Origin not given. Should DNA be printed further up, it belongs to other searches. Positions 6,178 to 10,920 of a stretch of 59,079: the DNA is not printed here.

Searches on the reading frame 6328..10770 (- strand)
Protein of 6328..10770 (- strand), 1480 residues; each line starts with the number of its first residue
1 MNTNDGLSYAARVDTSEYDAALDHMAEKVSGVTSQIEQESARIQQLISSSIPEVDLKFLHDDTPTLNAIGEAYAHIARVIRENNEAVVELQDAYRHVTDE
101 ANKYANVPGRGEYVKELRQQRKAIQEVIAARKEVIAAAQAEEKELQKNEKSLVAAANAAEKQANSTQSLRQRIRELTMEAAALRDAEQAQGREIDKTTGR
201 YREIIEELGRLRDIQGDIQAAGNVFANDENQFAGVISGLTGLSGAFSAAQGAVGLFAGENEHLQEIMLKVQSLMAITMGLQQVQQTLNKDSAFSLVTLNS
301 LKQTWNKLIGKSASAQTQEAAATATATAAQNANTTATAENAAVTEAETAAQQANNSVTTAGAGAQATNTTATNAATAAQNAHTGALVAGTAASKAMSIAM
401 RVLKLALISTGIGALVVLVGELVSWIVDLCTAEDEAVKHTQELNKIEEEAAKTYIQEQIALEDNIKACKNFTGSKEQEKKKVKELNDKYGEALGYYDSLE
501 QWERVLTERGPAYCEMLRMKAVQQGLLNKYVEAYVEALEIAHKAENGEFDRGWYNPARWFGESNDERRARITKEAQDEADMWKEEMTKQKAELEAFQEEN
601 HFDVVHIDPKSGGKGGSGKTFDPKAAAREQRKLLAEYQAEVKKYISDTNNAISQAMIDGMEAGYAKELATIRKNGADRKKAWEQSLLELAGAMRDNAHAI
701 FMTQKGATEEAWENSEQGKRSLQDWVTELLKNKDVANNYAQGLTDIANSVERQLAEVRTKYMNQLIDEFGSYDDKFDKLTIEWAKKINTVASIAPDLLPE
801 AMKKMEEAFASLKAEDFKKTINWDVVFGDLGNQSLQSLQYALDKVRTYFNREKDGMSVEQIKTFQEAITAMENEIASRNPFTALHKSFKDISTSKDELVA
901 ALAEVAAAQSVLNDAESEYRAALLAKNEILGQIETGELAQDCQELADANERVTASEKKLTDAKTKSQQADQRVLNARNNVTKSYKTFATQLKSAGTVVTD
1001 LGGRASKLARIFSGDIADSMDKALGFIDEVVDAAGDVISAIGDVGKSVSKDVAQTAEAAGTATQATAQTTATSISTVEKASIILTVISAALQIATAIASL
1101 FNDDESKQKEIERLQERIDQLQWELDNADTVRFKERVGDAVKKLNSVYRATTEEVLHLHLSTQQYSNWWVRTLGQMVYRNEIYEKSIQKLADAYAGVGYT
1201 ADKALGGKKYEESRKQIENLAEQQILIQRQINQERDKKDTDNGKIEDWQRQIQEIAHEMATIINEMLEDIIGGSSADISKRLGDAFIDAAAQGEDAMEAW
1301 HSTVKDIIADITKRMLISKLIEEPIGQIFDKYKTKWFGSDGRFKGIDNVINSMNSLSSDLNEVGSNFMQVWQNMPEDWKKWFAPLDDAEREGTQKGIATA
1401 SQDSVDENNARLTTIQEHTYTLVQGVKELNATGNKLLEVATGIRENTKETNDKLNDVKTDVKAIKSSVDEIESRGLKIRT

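Call 41: search_protein_families(library=phrogs, proteins=[window:6328-10770:-], max_evalue=0.00001)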
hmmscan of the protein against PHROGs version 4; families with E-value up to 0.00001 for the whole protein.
window:6328-10770:- (1480 aa): 4 families
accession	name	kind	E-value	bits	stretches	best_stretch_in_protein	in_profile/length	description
phrog_21917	-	unknown function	2.5e-127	427.5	3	36-364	23-343/1395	-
phrog_9959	-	tail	2e-110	371.4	2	593-1479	875-1708/1708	tail length tape measure protein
phrog_14295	-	unknown function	2.1e-28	99.7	2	404-1465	340-1432/1439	-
phrog_28412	-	unknown function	2e-25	89.9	2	85-330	24-269/1244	-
